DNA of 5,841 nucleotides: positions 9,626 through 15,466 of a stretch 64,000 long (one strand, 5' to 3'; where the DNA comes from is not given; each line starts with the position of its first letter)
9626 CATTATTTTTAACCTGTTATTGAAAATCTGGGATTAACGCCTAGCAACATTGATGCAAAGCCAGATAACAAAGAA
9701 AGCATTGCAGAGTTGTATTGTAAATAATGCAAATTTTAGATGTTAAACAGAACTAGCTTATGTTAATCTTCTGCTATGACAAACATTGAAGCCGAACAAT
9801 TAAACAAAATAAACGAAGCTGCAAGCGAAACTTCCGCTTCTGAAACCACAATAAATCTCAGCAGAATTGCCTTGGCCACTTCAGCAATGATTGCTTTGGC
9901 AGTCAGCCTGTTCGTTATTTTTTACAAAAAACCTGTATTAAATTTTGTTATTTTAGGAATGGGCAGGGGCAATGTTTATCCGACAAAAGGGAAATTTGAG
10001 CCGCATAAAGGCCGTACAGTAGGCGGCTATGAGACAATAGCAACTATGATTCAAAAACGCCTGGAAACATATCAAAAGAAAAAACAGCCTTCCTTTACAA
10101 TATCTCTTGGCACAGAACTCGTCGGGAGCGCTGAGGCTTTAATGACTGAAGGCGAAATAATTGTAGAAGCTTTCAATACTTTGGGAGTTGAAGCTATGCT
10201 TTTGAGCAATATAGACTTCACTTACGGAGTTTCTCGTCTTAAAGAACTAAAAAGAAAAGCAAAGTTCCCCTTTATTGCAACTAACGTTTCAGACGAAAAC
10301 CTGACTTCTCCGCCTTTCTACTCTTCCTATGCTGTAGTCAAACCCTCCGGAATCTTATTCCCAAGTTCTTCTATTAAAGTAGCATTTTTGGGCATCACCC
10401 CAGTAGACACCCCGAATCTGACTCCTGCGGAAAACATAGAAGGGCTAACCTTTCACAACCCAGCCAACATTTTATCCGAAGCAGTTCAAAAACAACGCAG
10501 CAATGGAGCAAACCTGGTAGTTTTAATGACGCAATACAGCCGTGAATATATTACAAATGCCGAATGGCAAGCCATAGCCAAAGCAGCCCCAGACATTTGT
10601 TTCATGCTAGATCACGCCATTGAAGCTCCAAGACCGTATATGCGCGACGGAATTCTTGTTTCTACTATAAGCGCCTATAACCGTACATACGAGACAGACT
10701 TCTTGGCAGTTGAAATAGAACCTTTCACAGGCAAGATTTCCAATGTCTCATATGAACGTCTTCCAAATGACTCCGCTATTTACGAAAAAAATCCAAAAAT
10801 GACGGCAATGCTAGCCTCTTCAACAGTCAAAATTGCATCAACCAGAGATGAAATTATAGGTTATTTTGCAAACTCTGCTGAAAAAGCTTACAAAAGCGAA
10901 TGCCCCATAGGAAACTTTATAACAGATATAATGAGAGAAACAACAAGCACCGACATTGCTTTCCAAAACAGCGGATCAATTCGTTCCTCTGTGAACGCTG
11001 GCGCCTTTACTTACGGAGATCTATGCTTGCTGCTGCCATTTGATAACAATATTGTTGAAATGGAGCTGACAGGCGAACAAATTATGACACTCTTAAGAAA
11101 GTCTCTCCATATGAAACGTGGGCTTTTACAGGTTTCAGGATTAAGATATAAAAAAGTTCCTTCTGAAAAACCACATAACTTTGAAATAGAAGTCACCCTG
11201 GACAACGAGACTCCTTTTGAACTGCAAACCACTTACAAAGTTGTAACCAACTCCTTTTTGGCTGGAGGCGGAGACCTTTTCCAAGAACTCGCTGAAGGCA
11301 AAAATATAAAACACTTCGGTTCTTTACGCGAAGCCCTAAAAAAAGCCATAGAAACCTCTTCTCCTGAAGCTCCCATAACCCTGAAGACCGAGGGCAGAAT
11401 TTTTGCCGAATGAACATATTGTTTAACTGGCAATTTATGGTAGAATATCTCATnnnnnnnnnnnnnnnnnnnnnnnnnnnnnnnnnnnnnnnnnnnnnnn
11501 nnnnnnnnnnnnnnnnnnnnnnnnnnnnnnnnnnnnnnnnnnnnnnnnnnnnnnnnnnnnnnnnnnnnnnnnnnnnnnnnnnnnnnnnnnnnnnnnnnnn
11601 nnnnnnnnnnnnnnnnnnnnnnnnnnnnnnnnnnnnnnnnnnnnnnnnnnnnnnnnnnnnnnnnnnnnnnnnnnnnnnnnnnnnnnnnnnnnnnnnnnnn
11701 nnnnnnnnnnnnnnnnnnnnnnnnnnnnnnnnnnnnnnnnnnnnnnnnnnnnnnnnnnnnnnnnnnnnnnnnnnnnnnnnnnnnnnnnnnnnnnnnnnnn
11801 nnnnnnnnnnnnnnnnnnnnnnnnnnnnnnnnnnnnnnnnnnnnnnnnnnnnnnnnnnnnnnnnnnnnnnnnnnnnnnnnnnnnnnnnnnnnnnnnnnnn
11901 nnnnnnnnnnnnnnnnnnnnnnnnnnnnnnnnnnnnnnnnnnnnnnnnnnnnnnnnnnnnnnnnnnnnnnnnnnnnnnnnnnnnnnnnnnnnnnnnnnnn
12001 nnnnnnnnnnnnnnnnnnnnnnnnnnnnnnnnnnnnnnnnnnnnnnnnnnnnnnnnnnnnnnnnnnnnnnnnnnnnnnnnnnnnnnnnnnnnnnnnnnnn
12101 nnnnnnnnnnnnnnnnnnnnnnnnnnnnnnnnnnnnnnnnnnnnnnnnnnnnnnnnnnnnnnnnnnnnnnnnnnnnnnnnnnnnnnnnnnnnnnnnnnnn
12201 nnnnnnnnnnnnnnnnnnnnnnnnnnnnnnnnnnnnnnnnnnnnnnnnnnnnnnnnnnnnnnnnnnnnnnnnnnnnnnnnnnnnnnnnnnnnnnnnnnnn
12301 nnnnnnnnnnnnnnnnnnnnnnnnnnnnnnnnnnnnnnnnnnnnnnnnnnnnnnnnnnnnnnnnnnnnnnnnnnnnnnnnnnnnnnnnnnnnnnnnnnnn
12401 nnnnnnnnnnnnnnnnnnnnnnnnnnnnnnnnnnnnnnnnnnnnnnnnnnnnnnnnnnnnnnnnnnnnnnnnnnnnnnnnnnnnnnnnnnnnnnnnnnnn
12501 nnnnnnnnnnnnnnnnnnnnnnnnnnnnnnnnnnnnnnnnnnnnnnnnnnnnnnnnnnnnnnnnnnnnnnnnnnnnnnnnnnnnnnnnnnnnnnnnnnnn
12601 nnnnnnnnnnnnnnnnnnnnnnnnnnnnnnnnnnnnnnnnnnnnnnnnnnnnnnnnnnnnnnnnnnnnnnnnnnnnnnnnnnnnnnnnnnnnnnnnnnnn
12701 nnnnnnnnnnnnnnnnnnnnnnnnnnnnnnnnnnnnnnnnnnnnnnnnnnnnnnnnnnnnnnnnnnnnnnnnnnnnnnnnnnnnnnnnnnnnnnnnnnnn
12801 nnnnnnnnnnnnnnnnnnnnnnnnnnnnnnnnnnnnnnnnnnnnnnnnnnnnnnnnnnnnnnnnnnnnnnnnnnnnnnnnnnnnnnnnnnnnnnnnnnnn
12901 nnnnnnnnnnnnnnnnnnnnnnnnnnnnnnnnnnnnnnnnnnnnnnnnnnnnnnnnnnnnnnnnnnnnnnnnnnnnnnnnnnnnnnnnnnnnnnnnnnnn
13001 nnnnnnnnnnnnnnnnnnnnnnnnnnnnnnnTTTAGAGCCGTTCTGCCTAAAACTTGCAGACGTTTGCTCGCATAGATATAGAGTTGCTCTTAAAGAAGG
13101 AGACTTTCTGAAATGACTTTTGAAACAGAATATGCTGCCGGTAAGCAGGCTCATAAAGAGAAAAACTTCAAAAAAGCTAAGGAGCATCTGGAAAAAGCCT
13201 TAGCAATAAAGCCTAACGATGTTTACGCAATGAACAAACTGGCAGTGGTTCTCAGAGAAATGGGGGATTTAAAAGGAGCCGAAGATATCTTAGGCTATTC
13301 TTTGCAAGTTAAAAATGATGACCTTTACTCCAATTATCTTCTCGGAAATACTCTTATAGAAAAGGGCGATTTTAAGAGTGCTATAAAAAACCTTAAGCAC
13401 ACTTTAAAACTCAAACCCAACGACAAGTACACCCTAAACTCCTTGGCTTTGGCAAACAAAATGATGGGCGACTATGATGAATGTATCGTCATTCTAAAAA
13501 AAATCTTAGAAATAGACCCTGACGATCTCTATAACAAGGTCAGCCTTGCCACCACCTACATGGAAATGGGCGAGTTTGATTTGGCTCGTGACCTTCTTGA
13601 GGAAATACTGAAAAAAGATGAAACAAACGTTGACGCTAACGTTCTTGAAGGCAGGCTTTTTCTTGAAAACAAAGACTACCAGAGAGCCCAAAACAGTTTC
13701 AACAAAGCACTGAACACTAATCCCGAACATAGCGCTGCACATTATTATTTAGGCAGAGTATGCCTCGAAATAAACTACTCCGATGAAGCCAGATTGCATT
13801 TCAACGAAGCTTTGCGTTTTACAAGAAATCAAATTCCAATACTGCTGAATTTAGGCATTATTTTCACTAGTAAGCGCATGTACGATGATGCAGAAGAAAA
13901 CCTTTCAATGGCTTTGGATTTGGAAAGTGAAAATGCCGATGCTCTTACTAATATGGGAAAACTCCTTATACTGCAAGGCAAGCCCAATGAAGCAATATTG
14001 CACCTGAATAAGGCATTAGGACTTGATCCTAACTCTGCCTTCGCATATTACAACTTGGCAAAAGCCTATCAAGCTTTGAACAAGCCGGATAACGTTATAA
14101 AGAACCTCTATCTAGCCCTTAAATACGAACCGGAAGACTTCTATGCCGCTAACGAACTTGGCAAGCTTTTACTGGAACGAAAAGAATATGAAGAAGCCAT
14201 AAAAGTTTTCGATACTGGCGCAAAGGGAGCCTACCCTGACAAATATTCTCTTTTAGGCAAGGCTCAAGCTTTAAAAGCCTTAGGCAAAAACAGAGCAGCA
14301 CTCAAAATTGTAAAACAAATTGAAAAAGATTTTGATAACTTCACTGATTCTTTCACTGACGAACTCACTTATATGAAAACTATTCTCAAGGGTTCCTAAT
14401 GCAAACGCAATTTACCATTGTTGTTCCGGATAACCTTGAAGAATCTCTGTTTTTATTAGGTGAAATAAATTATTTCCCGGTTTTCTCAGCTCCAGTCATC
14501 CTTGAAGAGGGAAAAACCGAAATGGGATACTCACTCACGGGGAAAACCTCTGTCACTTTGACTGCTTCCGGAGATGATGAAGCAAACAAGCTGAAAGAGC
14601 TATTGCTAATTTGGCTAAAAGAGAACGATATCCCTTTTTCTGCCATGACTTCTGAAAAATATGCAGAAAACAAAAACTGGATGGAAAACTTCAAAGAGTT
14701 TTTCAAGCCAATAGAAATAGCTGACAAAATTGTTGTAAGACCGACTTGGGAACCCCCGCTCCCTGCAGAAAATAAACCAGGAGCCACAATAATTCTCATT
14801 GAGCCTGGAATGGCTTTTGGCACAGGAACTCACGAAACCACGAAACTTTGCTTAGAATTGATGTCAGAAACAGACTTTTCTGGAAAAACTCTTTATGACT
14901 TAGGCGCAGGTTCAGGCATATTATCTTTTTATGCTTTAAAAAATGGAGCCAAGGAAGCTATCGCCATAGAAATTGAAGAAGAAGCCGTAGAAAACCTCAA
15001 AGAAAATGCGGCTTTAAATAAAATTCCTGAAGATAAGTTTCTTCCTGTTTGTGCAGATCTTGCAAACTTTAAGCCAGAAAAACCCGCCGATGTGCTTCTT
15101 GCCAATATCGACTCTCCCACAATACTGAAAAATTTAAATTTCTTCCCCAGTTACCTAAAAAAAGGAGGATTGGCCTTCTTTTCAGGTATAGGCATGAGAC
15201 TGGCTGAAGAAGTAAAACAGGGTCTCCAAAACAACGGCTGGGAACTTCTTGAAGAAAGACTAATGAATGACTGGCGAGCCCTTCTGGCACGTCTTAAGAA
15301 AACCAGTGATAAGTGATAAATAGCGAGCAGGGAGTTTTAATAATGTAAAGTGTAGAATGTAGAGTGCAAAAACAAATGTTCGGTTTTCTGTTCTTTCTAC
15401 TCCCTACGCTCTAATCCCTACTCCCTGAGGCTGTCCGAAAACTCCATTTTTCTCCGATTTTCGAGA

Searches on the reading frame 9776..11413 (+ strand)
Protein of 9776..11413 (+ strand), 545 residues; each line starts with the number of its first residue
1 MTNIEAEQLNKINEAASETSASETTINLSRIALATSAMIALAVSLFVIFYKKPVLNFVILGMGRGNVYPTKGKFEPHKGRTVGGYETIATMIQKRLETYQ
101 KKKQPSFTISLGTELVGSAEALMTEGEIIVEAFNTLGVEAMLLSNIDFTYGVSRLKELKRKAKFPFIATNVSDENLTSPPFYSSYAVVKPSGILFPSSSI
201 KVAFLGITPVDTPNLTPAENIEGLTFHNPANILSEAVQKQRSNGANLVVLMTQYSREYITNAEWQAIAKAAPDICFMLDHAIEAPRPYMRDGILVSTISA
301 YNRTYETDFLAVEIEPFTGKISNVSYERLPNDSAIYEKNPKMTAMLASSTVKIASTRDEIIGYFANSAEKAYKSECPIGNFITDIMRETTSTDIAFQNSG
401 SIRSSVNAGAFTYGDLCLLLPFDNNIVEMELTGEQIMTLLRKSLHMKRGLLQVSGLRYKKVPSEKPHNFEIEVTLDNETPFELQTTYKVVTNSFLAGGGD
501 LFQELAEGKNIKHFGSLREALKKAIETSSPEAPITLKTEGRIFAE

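Call 13: search_protein_families(library=pfam, proteins=[window:9776-11413:+], max_evalue=0.001)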
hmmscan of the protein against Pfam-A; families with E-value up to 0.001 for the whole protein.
window:9776-11413:+ (545 aa): 2 families
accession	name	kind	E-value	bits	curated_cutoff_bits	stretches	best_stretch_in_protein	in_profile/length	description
PF02872.23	5_nucleotid_C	-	8.7e-37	127.1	23.6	1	362-506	9-157/158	5'-nucleotidase, C-terminal domain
PF21953.1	NadN_nucleosid_C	-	0.00073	20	27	0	389-429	34-74/199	NAD nucleotidase, C-terminal domain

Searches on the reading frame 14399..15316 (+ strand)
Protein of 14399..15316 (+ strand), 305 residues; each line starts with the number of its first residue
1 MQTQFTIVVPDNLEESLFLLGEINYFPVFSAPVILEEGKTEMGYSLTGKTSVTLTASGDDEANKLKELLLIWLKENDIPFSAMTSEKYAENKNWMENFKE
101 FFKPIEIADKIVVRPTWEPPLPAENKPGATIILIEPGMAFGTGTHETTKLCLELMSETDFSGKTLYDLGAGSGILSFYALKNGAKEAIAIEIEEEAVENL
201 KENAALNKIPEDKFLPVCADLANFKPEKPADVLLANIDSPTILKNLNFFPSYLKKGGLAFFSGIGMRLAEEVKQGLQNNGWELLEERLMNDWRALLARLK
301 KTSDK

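Call 13: search_protein_families(library=pfam, proteins=[window:14399-15316:+], max_evalue=0.001)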
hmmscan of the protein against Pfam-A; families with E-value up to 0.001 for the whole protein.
window:14399-15316:+ (305 aa): 7 families
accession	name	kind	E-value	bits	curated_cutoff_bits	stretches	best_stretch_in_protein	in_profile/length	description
PF06325.19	PrmA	-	2.3e-51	175.5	22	1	82-298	86-294/296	Ribosomal protein L11 methyltransferase (PrmA)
PF05175.20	MTS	-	6.7e-07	29.5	23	1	144-236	16-105/170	Methyltransferase small domain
PF02475.24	TRM5-TYW2_MTfase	-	1.1e-06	29.2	28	1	162-237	37-112/164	TRM5/TYW2 methyltransferase domain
PF12847.13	Methyltransf_18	-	1.4e-06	28.8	27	1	161-291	14-143/151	Methyltransferase domain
PF13847.12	Methyltransf_31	-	2.5e-06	27.7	27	1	161-276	3-126/145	Methyltransferase domain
PF03602.21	Cons_hypoth95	-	6.1e-06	26.5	24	1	158-211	38-91/182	Conserved hypothetical protein 95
PF13649.12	Methyltransf_25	-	3.3e-05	24.9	27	1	167-236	3-71/97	Methyltransferase domain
